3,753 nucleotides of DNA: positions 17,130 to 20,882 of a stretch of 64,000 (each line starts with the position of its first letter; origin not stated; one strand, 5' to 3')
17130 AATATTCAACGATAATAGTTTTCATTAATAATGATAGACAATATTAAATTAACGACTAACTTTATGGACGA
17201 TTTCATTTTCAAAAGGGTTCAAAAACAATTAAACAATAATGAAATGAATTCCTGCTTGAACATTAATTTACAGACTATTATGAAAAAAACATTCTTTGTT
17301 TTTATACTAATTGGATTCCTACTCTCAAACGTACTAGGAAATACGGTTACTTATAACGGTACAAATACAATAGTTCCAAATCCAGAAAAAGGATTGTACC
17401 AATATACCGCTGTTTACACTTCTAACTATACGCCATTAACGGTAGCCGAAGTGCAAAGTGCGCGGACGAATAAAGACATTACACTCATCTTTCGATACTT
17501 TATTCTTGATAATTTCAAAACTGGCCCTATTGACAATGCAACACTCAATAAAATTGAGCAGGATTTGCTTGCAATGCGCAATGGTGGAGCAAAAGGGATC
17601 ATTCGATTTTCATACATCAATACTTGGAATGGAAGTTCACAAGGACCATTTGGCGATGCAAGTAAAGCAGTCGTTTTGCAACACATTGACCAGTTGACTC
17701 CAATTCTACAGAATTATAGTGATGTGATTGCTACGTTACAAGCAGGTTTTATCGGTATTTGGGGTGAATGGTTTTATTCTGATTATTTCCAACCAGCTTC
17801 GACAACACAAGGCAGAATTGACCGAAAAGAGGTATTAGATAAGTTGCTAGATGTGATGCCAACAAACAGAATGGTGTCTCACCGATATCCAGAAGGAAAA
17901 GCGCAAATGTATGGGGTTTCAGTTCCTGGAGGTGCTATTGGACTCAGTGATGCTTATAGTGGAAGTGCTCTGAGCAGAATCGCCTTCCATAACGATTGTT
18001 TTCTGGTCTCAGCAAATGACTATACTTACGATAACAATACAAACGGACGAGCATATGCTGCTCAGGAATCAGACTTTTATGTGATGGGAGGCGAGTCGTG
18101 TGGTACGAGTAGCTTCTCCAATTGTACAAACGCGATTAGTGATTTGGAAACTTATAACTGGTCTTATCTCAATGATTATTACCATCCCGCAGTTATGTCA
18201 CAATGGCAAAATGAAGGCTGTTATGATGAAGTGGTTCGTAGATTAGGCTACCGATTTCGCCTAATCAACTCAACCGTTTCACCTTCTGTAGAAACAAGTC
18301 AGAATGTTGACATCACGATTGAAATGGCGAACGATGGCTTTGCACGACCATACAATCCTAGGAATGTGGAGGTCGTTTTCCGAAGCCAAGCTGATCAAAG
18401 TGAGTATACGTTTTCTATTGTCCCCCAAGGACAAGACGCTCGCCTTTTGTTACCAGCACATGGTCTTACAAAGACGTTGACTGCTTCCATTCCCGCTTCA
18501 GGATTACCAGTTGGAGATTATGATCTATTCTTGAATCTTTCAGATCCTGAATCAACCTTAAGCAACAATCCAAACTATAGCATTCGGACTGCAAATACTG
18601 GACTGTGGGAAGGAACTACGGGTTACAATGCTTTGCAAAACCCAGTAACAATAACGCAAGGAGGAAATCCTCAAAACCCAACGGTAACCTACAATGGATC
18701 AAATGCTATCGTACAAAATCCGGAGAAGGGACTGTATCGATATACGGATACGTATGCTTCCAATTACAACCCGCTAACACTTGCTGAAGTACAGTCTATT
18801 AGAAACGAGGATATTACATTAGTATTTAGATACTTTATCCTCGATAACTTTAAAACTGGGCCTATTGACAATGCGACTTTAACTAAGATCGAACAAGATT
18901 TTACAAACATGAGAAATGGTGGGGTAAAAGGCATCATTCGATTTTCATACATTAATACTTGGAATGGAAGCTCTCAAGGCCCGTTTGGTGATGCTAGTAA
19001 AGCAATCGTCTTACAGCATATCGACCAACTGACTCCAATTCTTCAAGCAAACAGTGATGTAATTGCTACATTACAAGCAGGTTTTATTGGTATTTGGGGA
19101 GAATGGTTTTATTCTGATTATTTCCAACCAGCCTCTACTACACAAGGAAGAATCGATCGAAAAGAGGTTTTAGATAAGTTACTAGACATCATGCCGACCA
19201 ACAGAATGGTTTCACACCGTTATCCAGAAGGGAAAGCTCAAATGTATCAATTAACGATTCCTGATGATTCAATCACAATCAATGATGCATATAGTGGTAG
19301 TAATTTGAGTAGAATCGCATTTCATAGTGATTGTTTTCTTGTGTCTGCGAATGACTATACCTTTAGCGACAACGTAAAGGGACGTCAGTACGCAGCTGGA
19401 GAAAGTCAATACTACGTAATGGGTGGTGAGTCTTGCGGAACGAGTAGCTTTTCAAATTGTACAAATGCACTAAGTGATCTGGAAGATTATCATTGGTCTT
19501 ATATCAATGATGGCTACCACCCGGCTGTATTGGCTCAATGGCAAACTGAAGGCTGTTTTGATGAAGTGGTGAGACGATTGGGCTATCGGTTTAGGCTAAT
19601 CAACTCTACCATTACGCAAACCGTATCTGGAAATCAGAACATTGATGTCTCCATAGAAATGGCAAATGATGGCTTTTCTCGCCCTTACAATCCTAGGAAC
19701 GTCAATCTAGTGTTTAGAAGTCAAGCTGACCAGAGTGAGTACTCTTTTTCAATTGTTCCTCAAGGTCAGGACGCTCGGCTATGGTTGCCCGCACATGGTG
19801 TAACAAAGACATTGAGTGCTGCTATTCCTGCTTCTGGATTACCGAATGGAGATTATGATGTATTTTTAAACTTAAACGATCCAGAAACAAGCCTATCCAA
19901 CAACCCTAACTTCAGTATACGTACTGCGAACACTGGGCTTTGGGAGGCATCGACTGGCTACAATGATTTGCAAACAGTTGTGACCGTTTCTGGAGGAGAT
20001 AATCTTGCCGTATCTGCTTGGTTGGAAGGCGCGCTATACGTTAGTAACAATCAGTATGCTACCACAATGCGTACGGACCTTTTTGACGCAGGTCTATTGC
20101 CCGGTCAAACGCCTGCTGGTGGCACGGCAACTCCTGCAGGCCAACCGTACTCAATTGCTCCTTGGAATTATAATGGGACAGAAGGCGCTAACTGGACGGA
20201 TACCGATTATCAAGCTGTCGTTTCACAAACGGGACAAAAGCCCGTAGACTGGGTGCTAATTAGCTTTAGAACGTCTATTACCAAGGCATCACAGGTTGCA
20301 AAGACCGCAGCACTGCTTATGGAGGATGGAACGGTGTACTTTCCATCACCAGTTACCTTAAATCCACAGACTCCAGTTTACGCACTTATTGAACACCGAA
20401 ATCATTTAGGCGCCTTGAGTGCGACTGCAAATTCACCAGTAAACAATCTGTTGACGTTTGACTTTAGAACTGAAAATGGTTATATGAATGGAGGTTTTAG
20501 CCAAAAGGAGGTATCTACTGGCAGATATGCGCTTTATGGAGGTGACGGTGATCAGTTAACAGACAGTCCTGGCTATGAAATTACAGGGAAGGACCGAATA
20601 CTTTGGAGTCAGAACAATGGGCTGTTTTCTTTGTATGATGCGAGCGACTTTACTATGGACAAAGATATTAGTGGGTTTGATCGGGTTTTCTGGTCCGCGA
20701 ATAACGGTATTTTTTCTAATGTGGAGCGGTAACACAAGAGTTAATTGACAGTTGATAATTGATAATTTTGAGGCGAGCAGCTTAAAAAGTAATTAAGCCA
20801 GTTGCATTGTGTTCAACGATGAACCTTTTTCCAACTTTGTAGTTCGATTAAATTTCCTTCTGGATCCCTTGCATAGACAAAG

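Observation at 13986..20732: Two adjacent giant secreted proteins, each built from a recent internal tandem duplication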

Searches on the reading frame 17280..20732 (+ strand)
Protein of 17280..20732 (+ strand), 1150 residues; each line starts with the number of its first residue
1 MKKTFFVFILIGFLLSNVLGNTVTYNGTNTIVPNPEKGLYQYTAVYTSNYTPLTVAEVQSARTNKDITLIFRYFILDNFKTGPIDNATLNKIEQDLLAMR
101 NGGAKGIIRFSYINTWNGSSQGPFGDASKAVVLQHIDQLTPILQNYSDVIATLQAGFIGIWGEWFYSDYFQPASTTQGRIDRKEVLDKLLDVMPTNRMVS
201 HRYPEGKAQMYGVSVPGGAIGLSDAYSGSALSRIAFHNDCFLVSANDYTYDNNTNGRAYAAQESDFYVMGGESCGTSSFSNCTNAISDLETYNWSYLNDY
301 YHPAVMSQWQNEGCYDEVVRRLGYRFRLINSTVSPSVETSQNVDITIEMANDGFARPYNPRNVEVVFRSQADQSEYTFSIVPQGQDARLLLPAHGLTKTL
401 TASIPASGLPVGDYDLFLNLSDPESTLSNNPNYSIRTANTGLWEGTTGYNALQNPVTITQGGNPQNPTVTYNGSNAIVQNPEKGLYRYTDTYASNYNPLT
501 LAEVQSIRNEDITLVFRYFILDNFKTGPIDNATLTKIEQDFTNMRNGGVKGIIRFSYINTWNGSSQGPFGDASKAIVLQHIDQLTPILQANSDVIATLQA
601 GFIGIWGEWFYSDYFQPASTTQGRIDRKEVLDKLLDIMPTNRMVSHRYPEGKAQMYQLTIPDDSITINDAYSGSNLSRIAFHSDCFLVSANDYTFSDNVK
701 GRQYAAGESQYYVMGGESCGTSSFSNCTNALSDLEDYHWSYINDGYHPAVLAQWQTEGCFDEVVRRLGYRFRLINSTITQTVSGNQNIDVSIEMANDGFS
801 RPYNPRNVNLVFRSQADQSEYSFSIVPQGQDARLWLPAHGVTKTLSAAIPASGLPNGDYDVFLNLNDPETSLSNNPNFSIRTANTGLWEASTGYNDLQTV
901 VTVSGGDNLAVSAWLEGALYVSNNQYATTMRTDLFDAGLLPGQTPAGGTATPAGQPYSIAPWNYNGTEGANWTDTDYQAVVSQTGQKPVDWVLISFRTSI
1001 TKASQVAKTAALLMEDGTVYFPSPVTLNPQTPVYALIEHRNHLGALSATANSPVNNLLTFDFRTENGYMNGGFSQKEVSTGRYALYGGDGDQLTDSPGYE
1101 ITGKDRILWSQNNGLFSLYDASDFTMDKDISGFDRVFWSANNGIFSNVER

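Call 3: search_protein_families(library=pfam, proteins=[window:17280-20732:+], max_evalue=0.1)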
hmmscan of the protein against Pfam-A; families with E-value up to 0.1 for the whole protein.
window:17280-20732:+ (1150 aa): 4 families
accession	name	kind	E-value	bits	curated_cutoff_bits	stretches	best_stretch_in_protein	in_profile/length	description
PF16116.10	DUF4832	-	3.6e-114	380.3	29.2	2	233-439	1-216/216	Domain of unknown function (DUF4832)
PF16173.10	DUF4874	-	1.3e-87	291.9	30.1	2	480-650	1-158/159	Domain of unknown function (DUF4874)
PF14454.12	Prok_Ub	-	0.0017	18.6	25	0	23-66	9-52/64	Prokaryotic Ubiquitin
PF21882.2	Gp53-like_C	-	0.013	16.5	24.9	0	234-278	27-73/84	Putative tail fiber protein gp53-like, C-terminal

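Call 4: search_protein_families(library=ncbifam, proteins=[window:17280-20732:+], max_evalue=0.1)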
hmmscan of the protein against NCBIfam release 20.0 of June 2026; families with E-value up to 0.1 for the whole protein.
window:17280-20732:+ (1150 aa): 2 families
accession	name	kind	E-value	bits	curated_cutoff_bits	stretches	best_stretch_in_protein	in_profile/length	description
TIGR03738.1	PRTRC_C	hypoth_equivalog_domain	0.0016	18.5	45.95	0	21-65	7-51/66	PRTRC system protein C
TIGR02290.1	M3_fam_3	subfamily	0.049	12.6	561.7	0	175-213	250-287/587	M3 family oligoendopeptidase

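Call 23: find_homologous_proteins(query=window:17280-20729:+)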
Query window:17280-20729:+ (1150 aa): 103 proteins with E <= 0.001 among 8000 candidates.
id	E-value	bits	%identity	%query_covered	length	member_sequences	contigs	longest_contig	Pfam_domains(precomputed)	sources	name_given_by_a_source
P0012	0.0e+0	2657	100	100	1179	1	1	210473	PF16116.11,PF16173.11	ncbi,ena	-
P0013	0.0e+0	2051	75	100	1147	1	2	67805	PF16116.11,PF16173.11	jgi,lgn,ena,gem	-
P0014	1.8e-258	879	56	59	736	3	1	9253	PF16116.11,PF16173.11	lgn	-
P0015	6.7e-166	572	37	77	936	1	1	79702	PF16116.11,PF16173.11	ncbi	-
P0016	2.3e-125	438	38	39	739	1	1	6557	PF18962.8,PF16116.11,PF14200.13,PF16173.11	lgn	-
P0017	2.0e-111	392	33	39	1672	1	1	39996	PF09479.17,PF15780.12,PF16116.11,PF16173.11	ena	-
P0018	1.1e-107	379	43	38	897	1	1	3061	PF00801.27,PF18962.8,PF16116.11,PF19081.7,PF16173.11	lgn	-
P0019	2.6e-105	372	43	41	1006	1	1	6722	PF18962.8,PF16116.11,PF16173.11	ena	-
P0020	1.5e-103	366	39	40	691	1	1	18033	PF18962.8,PF16116.11,PF13860.13,PF16173.11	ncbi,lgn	-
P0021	8.7e-103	363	41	39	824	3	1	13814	PF13576.13,PF16116.11,PF13599.14,PF00805.29,PF16173.11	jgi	jgi:uncharacterized protein YjbI with pentapeptide repeats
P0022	1.2e-100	356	42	39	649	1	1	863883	PF16116.11,PF16173.11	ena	-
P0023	6.5e-96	340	35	55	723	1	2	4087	PF16116.11,PF16173.11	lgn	-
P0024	5.1e-95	337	37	40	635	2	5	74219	PF04289.19,PF16116.11,PF16173.11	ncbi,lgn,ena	-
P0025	3.5e-94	335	42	40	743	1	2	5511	PF18962.8,PF16116.11,PF16173.11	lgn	-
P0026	2.5e-92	329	39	37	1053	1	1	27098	PF18962.8,PF16116.11,PF16173.11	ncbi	-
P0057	3.4e-81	292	30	59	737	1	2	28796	PF16116.11,PF16173.11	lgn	-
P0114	2.6e-12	64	34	20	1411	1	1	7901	-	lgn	-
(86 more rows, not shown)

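Call 24: find_encoding_contigs(protein=P0013, flank=10000, max_places=3)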
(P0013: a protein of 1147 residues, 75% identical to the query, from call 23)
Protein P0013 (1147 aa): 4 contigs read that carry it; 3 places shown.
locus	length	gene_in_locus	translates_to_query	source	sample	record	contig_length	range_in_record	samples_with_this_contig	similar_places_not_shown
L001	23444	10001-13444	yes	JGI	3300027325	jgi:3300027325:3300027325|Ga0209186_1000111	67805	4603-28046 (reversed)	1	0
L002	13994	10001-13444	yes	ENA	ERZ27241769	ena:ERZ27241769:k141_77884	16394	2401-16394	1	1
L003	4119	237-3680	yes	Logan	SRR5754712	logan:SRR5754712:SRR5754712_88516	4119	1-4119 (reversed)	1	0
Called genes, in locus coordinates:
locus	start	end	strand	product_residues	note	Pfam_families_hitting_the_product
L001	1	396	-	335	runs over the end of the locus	PF02955:GSH-S_ATP, PF08443:RimK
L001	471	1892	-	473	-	PF02784:Orn_Arg_deC_N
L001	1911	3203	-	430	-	-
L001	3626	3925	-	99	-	-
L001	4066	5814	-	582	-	PF26696:PTL_trimer (weak), PF04616:Glyco_hydro_43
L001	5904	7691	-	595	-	PF13374:TPR_10 (faint), PF00515:TPR_1 (faint), PF07719:TPR_2 (faint), PF13181:TPR_8 (faint), PF13432:TPR_16 (faint), PF13424:TPR_12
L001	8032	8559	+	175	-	PF00578:AhpC-TSA, PF08534:Redoxin (faint), PF13911:AhpC-TSA_2 (weak)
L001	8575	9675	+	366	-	PF27098:Rv0959_3rd, PF13519:VWA_2 (weak)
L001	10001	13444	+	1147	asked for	PF16173:DUF4874, PF16116:DUF4832, PF16173:DUF4874, PF16116:DUF4832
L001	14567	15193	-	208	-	PF22624:AASDHPPT_N, PF01648:ACPS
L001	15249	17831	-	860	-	PF00150:Cellulase, PF17957:Big_7, PF06452:CBM9_1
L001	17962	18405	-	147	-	-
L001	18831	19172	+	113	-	-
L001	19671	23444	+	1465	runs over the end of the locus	PF13573:SprB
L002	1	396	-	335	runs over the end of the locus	PF02955:GSH-S_ATP, PF08443:RimK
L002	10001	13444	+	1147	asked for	PF16173:DUF4874, PF16116:DUF4832, PF16173:DUF4874, PF16116:DUF4832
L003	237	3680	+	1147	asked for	PF16173:DUF4874, PF16116:DUF4832, PF16173:DUF4874, PF16116:DUF4832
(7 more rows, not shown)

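Call 25: find_encoding_contigs(protein=P0012, flank=10000, max_places=2)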
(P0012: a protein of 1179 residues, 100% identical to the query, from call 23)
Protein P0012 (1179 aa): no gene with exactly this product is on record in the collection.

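Call 63: search_protein_families(library=pfam, proteins=[P0023, P0057, P0114], max_evalue=1)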
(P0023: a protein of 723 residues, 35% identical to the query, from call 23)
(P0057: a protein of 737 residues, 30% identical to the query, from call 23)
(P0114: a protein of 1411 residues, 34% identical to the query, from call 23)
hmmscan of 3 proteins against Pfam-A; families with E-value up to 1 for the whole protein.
P0023 (723 aa): 3 families
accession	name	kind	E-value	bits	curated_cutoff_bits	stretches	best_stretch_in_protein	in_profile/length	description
PF16116.10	DUF4832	-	1.1e-57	195.8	29.2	1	261-483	1-216/216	Domain of unknown function (DUF4832)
PF16173.10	DUF4874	-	1.1e-40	139.3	30.1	1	37-231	1-159/159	Domain of unknown function (DUF4874)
PF00404.24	Dockerin_1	-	0.0035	17.9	22.9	1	663-713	1-56/57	Dockerin type I domain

P0057 (737 aa): 3 families
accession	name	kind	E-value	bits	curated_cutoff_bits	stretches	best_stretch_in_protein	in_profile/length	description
PF16116.10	DUF4832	-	6.4e-54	183.4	29.2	1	277-494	1-216/216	Domain of unknown function (DUF4832)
PF16173.10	DUF4874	-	1.7e-40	138.7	30.1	1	53-246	1-158/159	Domain of unknown function (DUF4874)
PF00404.24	Dockerin_1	-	0.025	15.2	22.9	2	705-726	2-23/57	Dockerin type I domain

P0114 (1411 aa): 1 family
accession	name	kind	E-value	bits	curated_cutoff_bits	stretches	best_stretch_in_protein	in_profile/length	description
PF10162.14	G8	-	0.24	11.8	22.9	0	633-707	9-83/124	G8 domain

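Call 77: find_encoding_contigs(protein=P0014, flank=6000, max_places=2)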
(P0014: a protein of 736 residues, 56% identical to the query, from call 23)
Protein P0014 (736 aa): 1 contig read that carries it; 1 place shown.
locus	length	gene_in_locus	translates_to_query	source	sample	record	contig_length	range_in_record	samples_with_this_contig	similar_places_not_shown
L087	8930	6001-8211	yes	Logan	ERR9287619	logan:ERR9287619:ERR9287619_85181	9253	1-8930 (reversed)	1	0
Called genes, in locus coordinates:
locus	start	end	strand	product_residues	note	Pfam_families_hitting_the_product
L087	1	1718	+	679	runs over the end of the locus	?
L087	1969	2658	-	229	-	PF00702:Hydrolase, PF13419:HAD_2, PF13242:Hydrolase_like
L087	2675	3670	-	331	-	PF00483:NTP_transferase, PF12804:NTP_transf_3, PF24894:Hexapep_GlmU (faint), PF25084:LbH_EIF2B (weak), PF25087:GMPPB_C (weak)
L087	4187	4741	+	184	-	PF04542:Sigma70_r2, PF08281:Sigma70_r4_2, PF04545:Sigma70_r4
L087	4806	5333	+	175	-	-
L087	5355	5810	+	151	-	-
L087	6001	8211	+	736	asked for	PF16173:DUF4874, PF16116:DUF4832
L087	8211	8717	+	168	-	PF08020:DUF1706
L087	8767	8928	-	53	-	?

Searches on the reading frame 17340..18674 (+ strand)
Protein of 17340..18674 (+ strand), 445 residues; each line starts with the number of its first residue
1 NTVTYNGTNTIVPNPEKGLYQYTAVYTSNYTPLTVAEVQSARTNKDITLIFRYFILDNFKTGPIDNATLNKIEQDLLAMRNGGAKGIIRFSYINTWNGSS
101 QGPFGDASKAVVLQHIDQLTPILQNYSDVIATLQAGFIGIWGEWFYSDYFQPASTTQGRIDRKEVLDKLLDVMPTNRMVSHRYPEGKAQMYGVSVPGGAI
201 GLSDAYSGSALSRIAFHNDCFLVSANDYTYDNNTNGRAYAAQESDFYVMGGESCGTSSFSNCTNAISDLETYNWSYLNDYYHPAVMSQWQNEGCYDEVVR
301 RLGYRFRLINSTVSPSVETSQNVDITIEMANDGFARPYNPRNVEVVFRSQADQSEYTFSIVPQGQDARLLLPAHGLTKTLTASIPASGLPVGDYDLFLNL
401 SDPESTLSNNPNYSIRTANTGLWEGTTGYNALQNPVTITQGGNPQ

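Call 15: search_solved_structures(query=window:17340-18674:+, max_evalue=1, show_alignments=1)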
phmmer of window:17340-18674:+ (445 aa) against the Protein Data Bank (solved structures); distinct sequences matched with E-value up to 1: 1.
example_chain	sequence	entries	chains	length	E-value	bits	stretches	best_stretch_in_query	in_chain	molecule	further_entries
5x88_A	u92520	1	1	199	0.8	11.8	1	147-210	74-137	cutinase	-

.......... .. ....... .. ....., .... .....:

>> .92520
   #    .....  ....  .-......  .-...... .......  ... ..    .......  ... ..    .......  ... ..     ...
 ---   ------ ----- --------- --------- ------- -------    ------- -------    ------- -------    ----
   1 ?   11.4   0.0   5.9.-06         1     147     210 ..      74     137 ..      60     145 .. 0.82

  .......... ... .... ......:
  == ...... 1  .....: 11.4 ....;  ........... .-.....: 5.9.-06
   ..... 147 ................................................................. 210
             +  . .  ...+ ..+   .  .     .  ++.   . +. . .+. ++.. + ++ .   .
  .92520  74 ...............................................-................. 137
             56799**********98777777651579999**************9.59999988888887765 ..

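Call 52: search_solved_structures(query=A3, max_evalue=10, show_alignments=2)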
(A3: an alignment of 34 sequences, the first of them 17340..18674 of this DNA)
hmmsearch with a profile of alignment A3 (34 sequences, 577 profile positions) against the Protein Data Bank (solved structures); distinct sequences matched with E-value up to 10: 1.
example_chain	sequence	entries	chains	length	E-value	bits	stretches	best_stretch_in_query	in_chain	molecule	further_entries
4cs5_A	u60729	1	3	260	0.44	12.1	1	357-438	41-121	PROLIFERATING CELL NUCLEAR ANTIGEN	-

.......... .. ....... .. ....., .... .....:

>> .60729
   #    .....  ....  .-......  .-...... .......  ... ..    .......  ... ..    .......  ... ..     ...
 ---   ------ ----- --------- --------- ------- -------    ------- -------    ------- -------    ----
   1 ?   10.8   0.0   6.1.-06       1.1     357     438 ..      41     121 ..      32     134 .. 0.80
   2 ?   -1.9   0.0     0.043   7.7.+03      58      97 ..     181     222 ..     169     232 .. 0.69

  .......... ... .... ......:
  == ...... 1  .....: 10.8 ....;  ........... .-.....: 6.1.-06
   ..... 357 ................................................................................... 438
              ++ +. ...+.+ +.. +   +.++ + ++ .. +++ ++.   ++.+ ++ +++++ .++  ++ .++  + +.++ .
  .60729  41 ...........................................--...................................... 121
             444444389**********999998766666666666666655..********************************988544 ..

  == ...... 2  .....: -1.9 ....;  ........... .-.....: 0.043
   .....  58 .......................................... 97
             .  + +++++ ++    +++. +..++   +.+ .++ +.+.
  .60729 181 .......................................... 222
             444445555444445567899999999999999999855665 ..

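Call 57: predict_structure(alignment_id=A3)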
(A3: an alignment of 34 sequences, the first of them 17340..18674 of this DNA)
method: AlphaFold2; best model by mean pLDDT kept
length: 445 residues; sequences in the alignment: 34
mean_pLDDT: 94.2   pTM: 0.92
mean pLDDT of the five models: 94.2, 93.3, 93.2, 92.4, 91.8
residues with pLDDT >= 90: 380; 70-90: 62; 50-70: 2; < 50: 1
segments of 3 or more residues with pLDDT < 50: none
pLDDT, mean of each block of 10 residues (from residue 1): 96 96 96 98 97 97 98 99 98 86 89 99 98 96 91 90 97 97 88 89 94 92 78 88 92 88 94 95 92 96 98 96 98 97 98 98 93 96 96 98 97 98 98 97 61
secondary structure, 60 per line:
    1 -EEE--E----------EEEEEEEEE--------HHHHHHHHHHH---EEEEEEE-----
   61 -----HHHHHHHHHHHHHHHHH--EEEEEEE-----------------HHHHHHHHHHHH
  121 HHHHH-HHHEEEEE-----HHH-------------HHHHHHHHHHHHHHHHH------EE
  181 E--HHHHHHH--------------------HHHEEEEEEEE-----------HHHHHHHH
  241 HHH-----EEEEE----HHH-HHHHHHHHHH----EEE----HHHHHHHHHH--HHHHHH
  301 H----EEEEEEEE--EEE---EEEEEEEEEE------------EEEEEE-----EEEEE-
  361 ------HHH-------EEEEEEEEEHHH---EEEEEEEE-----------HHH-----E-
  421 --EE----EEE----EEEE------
elements in order: E2-4 E18-26 H35-45 E49-55 H66-82 E85-91 H109-125 E130-134 H156-172 E179-181 H184-190 E214-221 H233-243 E249-253 H262-271 E276-278 H283-292 H295-301 E306-313 E316-318 E322-331 E344-349 E355-359 E377-385 E392-399 E429-431 E436-439

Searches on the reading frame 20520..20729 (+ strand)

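Call 91: search_protein_families(library=pfam, proteins=[window:20520-20729:+], max_evalue=10)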
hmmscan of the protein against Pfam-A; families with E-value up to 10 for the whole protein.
window:20520-20729:+ (70 aa): 1 family
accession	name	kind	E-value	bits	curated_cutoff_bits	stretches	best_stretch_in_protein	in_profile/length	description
PF13517.12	FG-GAP_3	-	0.26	12.4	26.9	1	22-51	15-44/61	FG-GAP-like repeat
